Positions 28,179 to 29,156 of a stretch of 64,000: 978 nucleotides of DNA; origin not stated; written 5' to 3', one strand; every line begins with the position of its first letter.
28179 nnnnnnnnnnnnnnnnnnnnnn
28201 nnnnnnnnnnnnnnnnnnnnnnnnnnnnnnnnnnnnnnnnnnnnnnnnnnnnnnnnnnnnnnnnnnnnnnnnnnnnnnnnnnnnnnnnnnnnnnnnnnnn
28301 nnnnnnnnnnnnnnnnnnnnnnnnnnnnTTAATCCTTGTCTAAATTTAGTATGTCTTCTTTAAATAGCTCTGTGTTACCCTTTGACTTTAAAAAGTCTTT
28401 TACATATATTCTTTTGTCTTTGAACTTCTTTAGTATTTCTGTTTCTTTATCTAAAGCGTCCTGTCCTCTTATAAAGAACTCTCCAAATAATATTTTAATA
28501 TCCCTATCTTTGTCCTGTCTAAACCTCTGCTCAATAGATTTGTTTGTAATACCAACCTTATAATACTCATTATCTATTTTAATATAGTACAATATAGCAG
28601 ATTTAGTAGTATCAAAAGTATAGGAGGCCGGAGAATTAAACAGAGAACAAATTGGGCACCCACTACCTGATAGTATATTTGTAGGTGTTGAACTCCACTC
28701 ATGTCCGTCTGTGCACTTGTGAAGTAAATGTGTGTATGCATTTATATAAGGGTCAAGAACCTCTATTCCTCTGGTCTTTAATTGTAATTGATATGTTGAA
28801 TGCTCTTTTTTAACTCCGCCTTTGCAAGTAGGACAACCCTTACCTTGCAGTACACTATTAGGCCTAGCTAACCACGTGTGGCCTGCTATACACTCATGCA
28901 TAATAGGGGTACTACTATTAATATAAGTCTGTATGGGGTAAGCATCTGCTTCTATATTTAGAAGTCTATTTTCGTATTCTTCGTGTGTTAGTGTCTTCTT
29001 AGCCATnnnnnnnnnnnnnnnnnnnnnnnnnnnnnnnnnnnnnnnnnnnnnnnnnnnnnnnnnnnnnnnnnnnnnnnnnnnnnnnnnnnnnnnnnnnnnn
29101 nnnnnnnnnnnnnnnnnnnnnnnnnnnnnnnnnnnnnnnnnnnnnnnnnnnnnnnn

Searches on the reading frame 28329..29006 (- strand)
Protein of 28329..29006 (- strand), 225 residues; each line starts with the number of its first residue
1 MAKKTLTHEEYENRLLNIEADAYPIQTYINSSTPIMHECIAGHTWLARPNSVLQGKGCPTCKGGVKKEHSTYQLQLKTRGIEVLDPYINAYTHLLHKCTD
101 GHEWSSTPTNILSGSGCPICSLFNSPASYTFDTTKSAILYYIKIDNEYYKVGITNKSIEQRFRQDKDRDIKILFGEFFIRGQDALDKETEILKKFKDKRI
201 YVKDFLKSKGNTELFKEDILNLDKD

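Call 29: search_protein_families(library=pfam, proteins=[window:28329-29006:-], max_evalue=0.01)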
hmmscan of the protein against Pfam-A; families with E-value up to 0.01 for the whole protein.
window:28329-29006:- (225 aa): 3 families
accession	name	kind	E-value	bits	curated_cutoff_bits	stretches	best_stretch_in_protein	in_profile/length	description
PF14311.12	DUF4379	-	1.1e-12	48.4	24.5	2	24-63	15-55/56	Probable Treble clef zinc finger domain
PF21817.3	CapR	-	5.2e-06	27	24.2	1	80-121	14-67/67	CapR homology domain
PF13455.12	MUG113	-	0.0057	17.6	22.3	0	149-205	1-58/73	Meiotically up-regulated gene 113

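Call 40: search_protein_families(library=phrogs, proteins=[window:28329-29006:-], max_evalue=0.001)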
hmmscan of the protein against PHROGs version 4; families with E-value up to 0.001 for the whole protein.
window:28329-29006:- (225 aa): 3 families
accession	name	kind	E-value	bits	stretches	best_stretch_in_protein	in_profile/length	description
phrog_681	-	DNA, RNA and nucleotide metabolism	8.3e-39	134.6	1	7-223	304-530/576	endonuclease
phrog_559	-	DNA, RNA and nucleotide metabolism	5.4e-24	85.9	1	3-178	120-296/607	HNH endonuclease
phrog_8130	-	unknown function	0.00034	20.8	1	133-199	177-242/434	-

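Call 41: search_protein_families(library=padloc, proteins=[window:28329-29006:-], max_evalue=0.01)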
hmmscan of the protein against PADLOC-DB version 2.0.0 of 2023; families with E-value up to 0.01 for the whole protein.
window:28329-29006:- (225 aa): 0 families
